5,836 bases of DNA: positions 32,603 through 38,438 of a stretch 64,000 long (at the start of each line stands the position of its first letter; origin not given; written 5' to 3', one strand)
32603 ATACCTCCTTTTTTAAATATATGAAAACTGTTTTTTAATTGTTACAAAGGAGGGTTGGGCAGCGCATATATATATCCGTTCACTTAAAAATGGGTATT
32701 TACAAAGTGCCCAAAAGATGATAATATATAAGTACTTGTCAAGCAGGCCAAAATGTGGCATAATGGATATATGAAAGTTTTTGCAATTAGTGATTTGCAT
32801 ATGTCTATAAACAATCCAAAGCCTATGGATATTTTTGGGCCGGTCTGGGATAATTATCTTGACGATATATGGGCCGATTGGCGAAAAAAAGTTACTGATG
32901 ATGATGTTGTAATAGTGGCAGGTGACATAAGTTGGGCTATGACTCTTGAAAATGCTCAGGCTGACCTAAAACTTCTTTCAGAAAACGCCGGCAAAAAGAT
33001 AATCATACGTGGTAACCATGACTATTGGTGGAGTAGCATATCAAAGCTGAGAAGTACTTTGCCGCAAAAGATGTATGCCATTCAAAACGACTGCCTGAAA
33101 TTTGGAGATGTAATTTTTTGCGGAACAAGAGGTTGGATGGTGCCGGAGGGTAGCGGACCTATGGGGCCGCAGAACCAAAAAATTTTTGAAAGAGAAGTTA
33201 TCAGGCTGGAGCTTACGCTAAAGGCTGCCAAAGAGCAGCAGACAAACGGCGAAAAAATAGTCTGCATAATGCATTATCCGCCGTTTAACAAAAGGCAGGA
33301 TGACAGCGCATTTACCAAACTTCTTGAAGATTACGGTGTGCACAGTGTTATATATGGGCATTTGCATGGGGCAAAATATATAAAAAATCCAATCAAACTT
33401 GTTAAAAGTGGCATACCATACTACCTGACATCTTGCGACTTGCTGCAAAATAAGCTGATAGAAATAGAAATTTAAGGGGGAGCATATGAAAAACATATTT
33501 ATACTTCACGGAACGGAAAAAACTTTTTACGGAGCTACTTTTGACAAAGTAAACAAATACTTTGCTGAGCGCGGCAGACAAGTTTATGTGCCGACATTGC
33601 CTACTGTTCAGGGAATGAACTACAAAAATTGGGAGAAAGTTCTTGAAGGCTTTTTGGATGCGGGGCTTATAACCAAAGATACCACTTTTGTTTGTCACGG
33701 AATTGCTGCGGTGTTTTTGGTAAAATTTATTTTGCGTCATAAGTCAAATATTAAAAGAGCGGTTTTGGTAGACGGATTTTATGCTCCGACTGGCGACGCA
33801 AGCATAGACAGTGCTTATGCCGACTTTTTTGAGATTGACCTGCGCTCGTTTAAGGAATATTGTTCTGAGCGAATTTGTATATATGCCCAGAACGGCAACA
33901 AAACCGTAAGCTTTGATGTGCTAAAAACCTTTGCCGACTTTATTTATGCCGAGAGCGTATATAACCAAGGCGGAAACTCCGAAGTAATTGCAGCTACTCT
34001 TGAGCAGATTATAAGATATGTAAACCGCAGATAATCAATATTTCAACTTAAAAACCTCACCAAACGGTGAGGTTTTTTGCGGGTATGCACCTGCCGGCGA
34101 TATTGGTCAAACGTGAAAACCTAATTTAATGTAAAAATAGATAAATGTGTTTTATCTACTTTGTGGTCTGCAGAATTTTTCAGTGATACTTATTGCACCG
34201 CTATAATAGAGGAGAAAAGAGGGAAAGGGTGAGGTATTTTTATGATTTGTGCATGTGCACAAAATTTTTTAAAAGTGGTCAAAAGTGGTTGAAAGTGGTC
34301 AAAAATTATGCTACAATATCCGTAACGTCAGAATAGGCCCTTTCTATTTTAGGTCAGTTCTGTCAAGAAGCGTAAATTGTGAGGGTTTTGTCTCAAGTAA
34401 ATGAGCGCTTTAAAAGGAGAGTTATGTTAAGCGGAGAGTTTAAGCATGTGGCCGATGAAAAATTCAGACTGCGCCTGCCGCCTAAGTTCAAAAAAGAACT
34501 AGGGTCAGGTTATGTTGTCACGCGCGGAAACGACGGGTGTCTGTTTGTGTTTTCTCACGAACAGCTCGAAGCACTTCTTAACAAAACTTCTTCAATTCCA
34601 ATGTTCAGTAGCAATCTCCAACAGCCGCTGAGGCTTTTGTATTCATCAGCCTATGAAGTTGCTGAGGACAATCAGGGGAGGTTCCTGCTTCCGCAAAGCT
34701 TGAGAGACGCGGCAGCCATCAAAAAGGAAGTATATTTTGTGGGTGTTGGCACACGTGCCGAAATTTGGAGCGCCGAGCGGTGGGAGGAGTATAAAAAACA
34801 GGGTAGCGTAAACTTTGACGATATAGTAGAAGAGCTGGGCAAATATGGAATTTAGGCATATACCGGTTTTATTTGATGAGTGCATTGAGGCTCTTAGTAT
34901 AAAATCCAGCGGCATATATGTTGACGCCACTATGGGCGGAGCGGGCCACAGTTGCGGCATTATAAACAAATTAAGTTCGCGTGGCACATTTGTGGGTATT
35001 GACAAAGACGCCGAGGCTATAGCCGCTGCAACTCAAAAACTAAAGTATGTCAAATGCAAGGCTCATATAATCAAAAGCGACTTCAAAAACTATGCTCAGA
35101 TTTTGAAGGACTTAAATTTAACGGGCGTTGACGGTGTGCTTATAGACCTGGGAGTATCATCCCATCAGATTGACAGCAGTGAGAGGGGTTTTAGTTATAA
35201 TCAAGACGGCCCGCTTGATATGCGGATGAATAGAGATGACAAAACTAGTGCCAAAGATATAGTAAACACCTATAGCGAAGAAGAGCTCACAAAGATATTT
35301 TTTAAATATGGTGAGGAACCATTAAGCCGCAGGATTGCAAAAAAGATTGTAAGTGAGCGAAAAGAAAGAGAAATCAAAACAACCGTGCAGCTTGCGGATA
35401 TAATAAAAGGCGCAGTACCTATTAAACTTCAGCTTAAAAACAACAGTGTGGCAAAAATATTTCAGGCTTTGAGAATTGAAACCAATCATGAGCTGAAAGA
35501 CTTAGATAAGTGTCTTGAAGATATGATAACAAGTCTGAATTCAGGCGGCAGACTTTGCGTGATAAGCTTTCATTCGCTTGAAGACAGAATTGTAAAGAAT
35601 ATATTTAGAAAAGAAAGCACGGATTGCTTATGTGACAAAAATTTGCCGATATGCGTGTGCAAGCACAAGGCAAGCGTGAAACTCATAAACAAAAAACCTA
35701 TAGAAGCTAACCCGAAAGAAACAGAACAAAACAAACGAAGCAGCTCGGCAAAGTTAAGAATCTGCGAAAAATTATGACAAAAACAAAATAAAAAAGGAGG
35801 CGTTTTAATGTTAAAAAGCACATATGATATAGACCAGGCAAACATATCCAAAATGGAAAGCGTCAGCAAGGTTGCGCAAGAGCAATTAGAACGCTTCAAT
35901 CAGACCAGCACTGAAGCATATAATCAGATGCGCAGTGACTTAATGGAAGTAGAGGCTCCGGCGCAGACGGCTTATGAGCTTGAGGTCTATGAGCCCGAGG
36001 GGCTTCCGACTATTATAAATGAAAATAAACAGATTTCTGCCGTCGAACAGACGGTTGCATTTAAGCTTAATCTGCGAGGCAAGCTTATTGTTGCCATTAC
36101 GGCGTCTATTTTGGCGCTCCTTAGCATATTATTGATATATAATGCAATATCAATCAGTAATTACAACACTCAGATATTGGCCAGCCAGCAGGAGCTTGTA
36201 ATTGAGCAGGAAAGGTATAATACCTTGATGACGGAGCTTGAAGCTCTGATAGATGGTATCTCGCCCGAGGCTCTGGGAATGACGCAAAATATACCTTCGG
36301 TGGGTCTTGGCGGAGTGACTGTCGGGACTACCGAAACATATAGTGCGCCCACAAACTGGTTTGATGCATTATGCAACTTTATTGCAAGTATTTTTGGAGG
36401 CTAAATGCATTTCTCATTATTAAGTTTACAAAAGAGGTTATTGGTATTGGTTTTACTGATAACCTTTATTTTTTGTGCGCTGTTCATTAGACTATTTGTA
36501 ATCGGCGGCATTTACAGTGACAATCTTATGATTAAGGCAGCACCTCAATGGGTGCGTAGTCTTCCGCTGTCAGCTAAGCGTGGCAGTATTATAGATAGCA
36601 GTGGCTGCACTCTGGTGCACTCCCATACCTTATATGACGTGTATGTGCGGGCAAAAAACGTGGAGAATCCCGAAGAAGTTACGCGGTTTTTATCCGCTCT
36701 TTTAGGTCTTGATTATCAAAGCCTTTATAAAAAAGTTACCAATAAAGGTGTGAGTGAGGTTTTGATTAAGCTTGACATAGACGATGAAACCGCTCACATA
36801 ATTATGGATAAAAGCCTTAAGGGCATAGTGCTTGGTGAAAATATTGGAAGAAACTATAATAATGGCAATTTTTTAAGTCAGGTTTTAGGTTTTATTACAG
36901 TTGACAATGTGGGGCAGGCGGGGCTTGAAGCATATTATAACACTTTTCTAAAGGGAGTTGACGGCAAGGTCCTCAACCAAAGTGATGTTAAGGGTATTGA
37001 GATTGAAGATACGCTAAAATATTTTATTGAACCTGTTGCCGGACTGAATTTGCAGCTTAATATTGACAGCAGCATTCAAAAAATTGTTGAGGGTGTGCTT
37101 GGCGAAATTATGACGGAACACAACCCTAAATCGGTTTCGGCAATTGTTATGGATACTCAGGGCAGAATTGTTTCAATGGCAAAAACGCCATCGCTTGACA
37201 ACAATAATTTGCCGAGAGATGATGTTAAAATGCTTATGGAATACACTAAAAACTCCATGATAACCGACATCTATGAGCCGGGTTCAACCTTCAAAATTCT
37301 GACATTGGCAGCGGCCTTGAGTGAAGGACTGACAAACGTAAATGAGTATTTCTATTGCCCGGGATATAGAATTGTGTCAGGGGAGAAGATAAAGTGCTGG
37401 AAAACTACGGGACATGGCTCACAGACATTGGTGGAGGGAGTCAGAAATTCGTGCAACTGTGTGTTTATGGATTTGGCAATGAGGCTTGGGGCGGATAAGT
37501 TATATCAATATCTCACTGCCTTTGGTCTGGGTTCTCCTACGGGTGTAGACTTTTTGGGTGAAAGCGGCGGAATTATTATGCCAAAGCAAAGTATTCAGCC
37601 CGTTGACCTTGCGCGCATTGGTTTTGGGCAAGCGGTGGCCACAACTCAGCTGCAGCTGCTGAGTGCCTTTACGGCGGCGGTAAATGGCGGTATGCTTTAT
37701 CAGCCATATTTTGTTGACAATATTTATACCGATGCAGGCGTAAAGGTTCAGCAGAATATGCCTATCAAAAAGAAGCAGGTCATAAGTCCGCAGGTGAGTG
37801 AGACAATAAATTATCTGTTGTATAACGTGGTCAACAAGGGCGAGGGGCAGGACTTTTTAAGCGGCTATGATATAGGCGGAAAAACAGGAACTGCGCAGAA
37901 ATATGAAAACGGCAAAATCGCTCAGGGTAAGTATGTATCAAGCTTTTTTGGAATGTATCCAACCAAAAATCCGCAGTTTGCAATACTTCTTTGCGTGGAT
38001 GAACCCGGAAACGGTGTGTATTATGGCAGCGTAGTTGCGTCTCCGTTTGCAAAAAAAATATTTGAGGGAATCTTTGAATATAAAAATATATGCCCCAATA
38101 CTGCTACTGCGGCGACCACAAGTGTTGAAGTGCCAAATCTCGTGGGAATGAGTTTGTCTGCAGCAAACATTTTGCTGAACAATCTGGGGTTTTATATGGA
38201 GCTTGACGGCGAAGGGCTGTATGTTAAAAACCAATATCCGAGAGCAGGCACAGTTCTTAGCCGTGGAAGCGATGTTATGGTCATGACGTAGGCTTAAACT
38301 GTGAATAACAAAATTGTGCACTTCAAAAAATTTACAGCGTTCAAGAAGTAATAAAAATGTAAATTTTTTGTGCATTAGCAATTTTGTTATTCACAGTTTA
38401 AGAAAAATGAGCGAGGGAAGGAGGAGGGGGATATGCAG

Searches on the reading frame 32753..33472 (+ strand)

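Call 55: search_protein_families(library=pfam, proteins=[window:32753-33472:+], max_evalue=0.01)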
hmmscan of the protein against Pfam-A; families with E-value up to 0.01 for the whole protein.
window:32753-33472:+ (240 aa): 2 families
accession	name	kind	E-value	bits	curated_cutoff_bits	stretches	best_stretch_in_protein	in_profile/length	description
PF00149.33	Metallophos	-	2e-16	61.4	21.5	1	7-206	1-190/191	Calcineurin-like phosphoesterase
PF12850.12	Metallophos_2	-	1.1e-07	32.5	27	1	7-211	1-123/154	Calcineurin-like phosphoesterase superfamily domain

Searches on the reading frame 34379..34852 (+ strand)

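Call 55: search_protein_families(library=pfam, proteins=[window:34379-34852:+], max_evalue=0.01)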
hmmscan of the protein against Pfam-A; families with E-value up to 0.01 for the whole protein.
window:34379-34852:+ (158 aa): 1 family
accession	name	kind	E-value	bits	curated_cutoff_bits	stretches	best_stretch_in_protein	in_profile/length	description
PF02381.23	MraZ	-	6.4e-26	90.6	23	2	88-151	2-66/72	MraZ protein, putative antitoxin-like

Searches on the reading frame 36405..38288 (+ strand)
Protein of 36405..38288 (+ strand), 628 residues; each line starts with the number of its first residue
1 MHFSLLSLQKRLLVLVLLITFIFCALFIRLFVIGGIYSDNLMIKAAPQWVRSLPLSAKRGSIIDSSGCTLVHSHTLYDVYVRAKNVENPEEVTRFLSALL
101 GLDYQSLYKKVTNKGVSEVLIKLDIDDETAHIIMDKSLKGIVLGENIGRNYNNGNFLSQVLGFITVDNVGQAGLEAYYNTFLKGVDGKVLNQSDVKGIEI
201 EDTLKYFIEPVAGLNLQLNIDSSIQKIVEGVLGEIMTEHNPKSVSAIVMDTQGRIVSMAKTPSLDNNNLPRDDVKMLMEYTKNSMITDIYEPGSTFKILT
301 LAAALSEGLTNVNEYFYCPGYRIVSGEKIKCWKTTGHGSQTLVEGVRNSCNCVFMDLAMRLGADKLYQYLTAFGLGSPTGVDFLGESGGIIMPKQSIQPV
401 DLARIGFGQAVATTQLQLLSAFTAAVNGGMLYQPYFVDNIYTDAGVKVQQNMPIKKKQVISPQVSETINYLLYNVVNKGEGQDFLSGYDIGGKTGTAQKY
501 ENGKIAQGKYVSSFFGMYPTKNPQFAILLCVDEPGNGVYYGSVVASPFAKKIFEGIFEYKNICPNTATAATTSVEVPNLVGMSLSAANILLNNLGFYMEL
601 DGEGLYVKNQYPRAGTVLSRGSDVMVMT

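Call 55: search_protein_families(library=pfam, proteins=[window:36405-38288:+], max_evalue=0.01)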
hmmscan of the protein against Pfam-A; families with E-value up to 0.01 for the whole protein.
window:36405-38288:+ (628 aa): 4 families
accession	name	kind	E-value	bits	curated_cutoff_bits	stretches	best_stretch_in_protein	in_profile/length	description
PF00905.27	Transpeptidase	-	5.4e-72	243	22.1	1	245-554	2-299/299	Penicillin binding protein transpeptidase domain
PF03717.20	PBP_dimer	-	3.7e-17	63.8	24.4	1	56-201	3-177/180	Penicillin-binding Protein dimerisation domain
PF03793.24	PASTA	-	3.2e-10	40.3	23.2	1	574-624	1-58/64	PASTA domain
PF21922.1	PBP_dimer_2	-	0.00016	22.3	27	1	149-190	25-65/83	Penicillin binding protein A dimerisation domain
